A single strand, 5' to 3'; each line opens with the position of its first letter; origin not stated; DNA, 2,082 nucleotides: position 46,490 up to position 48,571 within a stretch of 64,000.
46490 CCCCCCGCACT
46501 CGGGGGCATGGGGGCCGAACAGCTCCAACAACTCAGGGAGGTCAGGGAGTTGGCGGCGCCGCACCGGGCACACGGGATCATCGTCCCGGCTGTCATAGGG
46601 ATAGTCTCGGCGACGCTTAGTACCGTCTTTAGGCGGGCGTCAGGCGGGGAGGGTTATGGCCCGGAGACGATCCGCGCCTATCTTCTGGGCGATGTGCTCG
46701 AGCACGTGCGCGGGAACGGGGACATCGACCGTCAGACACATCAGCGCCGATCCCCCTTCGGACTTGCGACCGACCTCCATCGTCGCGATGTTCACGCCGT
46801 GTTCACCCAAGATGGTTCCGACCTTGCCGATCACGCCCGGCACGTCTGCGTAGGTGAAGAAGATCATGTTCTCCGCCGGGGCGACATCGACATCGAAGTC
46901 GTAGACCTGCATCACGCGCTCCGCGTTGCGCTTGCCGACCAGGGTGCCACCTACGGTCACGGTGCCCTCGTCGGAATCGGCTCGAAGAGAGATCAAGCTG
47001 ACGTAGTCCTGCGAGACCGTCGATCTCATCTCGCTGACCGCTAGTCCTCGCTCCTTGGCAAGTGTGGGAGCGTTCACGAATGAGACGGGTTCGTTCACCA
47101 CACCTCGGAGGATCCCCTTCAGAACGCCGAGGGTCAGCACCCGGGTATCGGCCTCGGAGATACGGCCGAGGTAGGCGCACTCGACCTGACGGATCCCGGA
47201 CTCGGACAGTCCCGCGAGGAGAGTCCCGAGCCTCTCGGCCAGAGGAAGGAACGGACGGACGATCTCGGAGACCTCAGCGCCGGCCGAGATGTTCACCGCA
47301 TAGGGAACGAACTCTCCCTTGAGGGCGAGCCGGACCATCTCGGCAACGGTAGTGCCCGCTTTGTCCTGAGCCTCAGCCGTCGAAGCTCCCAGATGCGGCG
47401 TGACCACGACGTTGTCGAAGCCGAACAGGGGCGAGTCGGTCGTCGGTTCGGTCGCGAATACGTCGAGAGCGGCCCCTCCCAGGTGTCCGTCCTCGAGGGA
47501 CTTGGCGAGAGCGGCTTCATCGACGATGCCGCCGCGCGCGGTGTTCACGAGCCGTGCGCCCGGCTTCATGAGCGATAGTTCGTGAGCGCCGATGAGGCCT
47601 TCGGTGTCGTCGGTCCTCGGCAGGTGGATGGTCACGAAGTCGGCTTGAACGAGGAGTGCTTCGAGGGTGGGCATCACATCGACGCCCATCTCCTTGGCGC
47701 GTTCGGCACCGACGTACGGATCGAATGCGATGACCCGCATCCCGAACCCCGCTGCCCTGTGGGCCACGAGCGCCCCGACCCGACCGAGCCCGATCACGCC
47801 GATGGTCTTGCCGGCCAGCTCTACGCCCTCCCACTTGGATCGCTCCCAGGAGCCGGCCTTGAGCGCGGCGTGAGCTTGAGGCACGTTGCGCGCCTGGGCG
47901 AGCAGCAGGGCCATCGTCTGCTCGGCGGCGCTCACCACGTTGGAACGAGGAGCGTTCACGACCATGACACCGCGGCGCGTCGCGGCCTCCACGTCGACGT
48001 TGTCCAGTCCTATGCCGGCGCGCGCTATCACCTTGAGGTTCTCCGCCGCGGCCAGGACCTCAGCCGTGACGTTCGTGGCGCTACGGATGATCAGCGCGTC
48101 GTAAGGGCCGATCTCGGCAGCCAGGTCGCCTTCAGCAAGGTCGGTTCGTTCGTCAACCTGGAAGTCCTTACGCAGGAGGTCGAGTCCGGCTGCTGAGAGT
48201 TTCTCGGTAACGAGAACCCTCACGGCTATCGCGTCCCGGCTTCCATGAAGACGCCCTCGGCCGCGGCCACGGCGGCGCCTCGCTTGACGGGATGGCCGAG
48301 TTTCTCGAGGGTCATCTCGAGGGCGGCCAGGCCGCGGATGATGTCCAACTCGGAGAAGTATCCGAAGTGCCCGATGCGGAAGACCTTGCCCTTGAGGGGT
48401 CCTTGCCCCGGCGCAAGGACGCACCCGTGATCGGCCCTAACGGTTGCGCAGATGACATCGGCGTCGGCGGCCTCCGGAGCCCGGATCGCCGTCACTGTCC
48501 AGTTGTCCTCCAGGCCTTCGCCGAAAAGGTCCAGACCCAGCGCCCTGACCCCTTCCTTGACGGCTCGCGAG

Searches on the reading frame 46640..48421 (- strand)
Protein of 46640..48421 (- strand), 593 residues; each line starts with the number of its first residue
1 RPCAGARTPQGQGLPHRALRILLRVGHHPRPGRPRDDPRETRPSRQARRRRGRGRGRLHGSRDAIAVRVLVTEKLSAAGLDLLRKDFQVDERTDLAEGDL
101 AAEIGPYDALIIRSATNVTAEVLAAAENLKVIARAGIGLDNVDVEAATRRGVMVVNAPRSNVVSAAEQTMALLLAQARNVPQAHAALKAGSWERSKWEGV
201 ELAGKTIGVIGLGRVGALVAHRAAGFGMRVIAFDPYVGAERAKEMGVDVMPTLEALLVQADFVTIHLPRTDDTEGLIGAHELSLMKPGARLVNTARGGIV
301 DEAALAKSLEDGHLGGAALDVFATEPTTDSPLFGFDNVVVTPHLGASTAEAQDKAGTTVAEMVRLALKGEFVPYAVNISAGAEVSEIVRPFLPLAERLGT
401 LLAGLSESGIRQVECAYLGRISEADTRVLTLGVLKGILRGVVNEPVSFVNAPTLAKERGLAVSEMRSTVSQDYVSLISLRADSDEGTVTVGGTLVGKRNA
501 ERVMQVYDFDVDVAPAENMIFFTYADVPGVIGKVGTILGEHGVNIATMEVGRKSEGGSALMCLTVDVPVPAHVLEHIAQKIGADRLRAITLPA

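Call 26: search_protein_families(library=pfam, proteins=[window:46640-48421:-], max_evalue=0.0001)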
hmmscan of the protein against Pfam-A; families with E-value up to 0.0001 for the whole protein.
window:46640-48421:- (593 aa): 5 families
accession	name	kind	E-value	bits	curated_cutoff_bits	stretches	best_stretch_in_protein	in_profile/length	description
PF02826.25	2-Hacid_dh_C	-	1.6e-61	207.2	25.1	1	170-345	1-178/178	D-isomer specific 2-hydroxyacid dehydrogenase, NAD binding domain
PF00389.36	2-Hacid_dh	-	1.7e-34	118.8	24.6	1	69-377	1-134/134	D-isomer specific 2-hydroxyacid dehydrogenase, catalytic domain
PF19304.4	PGDH_inter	-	2.5e-26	92.6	27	1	388-505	2-117/119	D-3-phosphoglycerate dehydrogenase intervening domain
PF01842.31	ACT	-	1e-12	48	27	1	519-579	2-63/66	ACT domain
PF03446.21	NAD_binding_2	-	7.8e-06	26.4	21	1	206-310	1-108/161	NAD binding domain of 6-phosphogluconate dehydrogenase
